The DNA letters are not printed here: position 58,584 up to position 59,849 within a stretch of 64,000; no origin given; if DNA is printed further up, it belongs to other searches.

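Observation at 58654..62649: Cassette: two divergent NadE-family amidoligases flanking a DltC-like carrier protein and an adenylating ligase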

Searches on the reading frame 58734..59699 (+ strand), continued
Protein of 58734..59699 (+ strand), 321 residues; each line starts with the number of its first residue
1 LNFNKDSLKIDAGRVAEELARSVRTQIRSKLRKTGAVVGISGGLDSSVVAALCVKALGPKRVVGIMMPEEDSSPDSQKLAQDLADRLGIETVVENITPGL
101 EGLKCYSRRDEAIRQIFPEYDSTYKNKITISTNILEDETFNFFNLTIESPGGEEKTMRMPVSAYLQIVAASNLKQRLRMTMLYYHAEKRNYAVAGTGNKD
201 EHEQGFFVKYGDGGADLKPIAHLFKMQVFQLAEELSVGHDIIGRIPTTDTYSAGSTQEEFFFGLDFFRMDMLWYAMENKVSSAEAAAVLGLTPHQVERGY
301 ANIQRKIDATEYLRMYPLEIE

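Call 19: find_encoding_contigs(protein=P0040, flank=10000, max_places=1)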
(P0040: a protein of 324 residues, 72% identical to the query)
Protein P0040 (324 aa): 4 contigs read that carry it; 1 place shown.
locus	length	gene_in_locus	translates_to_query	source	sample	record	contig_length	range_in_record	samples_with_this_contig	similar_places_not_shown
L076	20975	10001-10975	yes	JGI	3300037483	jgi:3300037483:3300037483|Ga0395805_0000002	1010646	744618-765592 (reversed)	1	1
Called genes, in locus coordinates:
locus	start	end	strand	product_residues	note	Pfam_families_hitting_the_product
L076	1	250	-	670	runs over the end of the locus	PF01663:Phosphodiest, PF00884:Sulfatase (faint), PF09335:VTT_dom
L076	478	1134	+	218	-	PF00072:Response_reg, PF00196:GerE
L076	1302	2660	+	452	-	PF02812:ELFV_dehydrog_N, PF00208:ELFV_dehydrog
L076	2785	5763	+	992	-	PF00072:Response_reg (faint), PF01326:PPDK_N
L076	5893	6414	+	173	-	PF13474:SnoaL_3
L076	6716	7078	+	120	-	PF07736:CM_1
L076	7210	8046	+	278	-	PF02826:2-Hacid_dh_C, PF03807:F420_oxidored, PF02153:PDH_N, PF20463:PDH_C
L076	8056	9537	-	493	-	PF02706:Wzz (weak)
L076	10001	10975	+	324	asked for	PF02540:NAD_synthase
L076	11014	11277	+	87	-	-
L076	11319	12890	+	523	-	PF00501:AMP-binding, PF13193:AMP-binding_C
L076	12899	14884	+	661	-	PF13522:GATase_6, PF13537:GATase_7, PF00733:Asn_synthase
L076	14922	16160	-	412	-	PF03721:UDPG_MGDP_dh_N, PF00984:UDPG_MGDP_dh, PF03720:UDPG_MGDP_dh_C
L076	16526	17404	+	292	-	-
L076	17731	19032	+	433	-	-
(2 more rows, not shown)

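Call 28: search_dna_similar(query=window:58734-59699:+, collection=plasmids, mode=protein, max_rows=30, max_evalue=1e-20)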
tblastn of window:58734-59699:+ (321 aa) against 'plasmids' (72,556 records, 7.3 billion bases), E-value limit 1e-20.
Records with a match: 117; places in all: 117; records where one place covers at least 80% of the query: 117.
Best place of each record, by identity: <60% 117.
By first word of the organism name: Sinorhizobium 76; Azospirillum 12; Ensifer 9; Mesorhizobium 8; Shinella 8; Rhizobium 2; Roseateles 1; Nitratireductor 1.
By predicted mobility (MOB-suite, as given by PLSDB): mobilizable 62; non-mobilizable 43; conjugative 12.
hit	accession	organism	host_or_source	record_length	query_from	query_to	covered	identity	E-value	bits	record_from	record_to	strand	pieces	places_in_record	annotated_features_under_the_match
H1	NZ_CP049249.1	Rhizobium rhizoryzae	cell culture,soil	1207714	8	318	97%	49.2%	6e-92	306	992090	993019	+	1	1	none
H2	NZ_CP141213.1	Sinorhizobium meliloti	alfalfa,Isolate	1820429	3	317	98%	48.6%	3e-89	298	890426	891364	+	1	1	none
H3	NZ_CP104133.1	Sinorhizobium sp. K101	Phaseolus vulgaris,cell ...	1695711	3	317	98%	48.6%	5e-89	298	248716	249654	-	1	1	none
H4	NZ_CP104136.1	Sinorhizobium sp. C101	Phaseolus vulgaris,cell ...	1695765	3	317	98%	48.6%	5e-89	298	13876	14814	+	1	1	record has no annotation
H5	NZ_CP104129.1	Sinorhizobium sp. M103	Phaseolus vulgaris,cell ...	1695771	3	317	98%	48.6%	5e-89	298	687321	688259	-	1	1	none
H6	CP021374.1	Rhizobium sp. ACO-34A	Agave americana L.,cell ...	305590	2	320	99%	47.8%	4e-86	289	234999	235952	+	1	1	NAD(+) synthase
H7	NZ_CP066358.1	Sinorhizobium meliloti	Medicago lupulina L.,nodules of ...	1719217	3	317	98%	48.3%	2e-90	301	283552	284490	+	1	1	none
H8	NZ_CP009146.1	Sinorhizobium meliloti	Medicago orbicularis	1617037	3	317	98%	48.3%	2e-89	299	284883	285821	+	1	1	none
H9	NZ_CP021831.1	Sinorhizobium meliloti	Medicago truncatula,Single Cell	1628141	3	317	98%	48.3%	2e-89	299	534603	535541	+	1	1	none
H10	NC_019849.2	Sinorhizobium meliloti GR4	-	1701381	3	317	98%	48.3%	2e-89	299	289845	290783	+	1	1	none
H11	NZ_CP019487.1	Sinorhizobium meliloti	alfalfa,single cell,nitrogen fixing ...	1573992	3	317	98%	47.9%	6e-89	297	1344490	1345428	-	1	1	none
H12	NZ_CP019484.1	Sinorhizobium meliloti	alfalfa,whole organism,alfalfa nodule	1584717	3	317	98%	47.9%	6e-89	297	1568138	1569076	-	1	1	none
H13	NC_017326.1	Sinorhizobium meliloti SM11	-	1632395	3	317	98%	47.9%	6e-89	297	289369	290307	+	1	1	none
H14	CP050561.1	Sinorhizobium meliloti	Melilotus officinalis,cell culture,root ...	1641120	3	317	98%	47.9%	6e-89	297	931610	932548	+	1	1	nadE: NAD(+) synthase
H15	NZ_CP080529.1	Mesorhizobium sp. AR07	Oxytropis sp.,Cell culture,root nodule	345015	2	318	99%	47.6%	3e-90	301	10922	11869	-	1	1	nadE: NAD(+) synthase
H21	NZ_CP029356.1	Azospirillum thermophilum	cell culture,hot spring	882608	3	321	99%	47.2%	8e-94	311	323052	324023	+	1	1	nadE: NAD(+) synthase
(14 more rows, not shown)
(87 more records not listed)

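Call 29: get_annotated_region(hit=H14, flank=12000)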
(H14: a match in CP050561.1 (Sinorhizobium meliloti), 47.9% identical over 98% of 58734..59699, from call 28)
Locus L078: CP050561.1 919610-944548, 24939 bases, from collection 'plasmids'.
description: Sinorhizobium meliloti strain RCAM1115 plasmid p_2, complete sequence
organism: Sinorhizobium meliloti (NCBI taxid 382)
taxonomy: Bacteria; Pseudomonadota; Alphaproteobacteria; Hyphomicrobiales; Rhizobiaceae; Sinorhizobium; Sinorhizobium meliloti
host: -; source: Melilotus officinalis,cell culture,root nodule; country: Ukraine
typing (MOB-suite, as given by PLSDB): mobilizable; relaxase MOBQ
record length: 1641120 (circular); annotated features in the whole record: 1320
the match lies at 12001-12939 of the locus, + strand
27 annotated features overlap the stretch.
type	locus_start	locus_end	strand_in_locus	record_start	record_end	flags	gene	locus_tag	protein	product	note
CDS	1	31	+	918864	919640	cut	-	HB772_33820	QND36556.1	SDR family oxidoreductase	-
CDS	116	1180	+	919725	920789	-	ugpC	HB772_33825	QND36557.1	sn-glycerol-3-phosphate ABC transporter ATP-binding protein UgpC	-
CDS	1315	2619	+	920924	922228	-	-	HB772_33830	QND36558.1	carbohydrate ABC transporter substrate-binding protein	-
CDS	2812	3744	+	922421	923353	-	-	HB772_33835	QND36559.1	sugar ABC transporter permease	-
CDS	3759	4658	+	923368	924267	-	-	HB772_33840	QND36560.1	carbohydrate ABC transporter permease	-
CDS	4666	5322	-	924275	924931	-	-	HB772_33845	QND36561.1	hypothetical protein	-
CDS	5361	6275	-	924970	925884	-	-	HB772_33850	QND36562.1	aldo/keto reductase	-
CDS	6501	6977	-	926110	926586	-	-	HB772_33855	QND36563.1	VOC family protein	-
CDS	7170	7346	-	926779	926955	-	-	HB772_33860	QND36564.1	hypothetical protein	-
CDS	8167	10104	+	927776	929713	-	asnB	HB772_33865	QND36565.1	asparagine synthase (glutamine-hydrolyzing)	-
CDS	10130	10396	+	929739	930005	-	-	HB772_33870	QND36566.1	acyl carrier protein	-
CDS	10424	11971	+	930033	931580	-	-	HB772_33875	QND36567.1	acyl--CoA ligase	-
CDS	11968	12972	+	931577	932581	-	nadE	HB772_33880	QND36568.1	NAD(+) synthase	-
CDS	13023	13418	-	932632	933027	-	-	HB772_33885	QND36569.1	hypothetical protein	-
CDS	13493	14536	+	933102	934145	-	-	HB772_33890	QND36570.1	aldo/keto reductase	-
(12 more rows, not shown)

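Call 30: get_annotated_region(hit=H21, flank=12000)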
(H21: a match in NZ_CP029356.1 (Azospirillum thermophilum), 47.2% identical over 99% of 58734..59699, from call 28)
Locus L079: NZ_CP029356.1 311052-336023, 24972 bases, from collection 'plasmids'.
description: Azospirillum thermophilum strain CFH 70021 plasmid unnamed1
organism: Azospirillum thermophilum (NCBI taxid 2202148)
taxonomy: Bacteria; Pseudomonadota; Alphaproteobacteria; Rhodospirillales; Azospirillaceae; Azospirillum; Azospirillum thermophilum
host: -; source: cell culture,hot spring; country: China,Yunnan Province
typing (MOB-suite, as given by PLSDB): non-mobilizable
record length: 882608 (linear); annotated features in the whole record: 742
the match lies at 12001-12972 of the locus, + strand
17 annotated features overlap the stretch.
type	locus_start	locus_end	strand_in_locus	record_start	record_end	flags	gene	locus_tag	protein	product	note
CDS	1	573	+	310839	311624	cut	-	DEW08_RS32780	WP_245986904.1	hypothetical protein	-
CDS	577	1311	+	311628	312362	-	-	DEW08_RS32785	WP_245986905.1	sugar transferase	-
CDS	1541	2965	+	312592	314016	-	-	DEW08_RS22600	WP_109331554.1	O-antigen ligase family protein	-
CDS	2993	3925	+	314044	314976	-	-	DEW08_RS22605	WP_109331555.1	glycosyltransferase family 2 protein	-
CDS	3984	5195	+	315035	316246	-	-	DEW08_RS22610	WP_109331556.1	glycosyltransferase family 4 protein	-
CDS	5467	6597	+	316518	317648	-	-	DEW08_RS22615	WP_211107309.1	glycosyltransferase family 4 protein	-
CDS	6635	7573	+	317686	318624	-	-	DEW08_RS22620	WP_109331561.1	polysaccharide deacetylase family protein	GO:0005975 - carbohydrate metabolic process [Evidence IEA]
CDS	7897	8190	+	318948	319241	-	-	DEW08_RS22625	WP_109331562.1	acyl carrier protein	GO:0006633 - fatty acid biosynthetic process [Evidence IEA]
CDS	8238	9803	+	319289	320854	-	-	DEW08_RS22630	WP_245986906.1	AMP-binding protein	-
CDS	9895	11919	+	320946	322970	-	asnB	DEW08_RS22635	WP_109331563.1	asparagine synthase (glutamine-hydrolyzing)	GO:0006529 - asparagine biosynthetic process [Evidence IEA]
CDS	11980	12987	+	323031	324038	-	nadE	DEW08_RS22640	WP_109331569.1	NAD(+) synthase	GO:0009435 - NAD biosynthetic process [Evidence IEA]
CDS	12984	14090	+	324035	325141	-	-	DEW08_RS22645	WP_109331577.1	GNAT family N-acetyltransferase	-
CDS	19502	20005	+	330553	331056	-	-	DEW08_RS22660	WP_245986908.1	MarR family transcriptional regulator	GO:0006355 - regulation of DNA-templated transcription [Evidence IEA]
CDS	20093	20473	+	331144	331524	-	-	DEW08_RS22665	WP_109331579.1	response regulator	GO:0000160 - phosphorelay signal transduction system [Evidence IEA]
CDS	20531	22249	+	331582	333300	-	-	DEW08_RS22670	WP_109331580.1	monovalent cation:proton antiporter-2 (CPA2) family protein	GO:0006812 - monoatomic cation transport [Evidence IEA]; GO:1902600 - proton transmembrane transport [Evidence IEA]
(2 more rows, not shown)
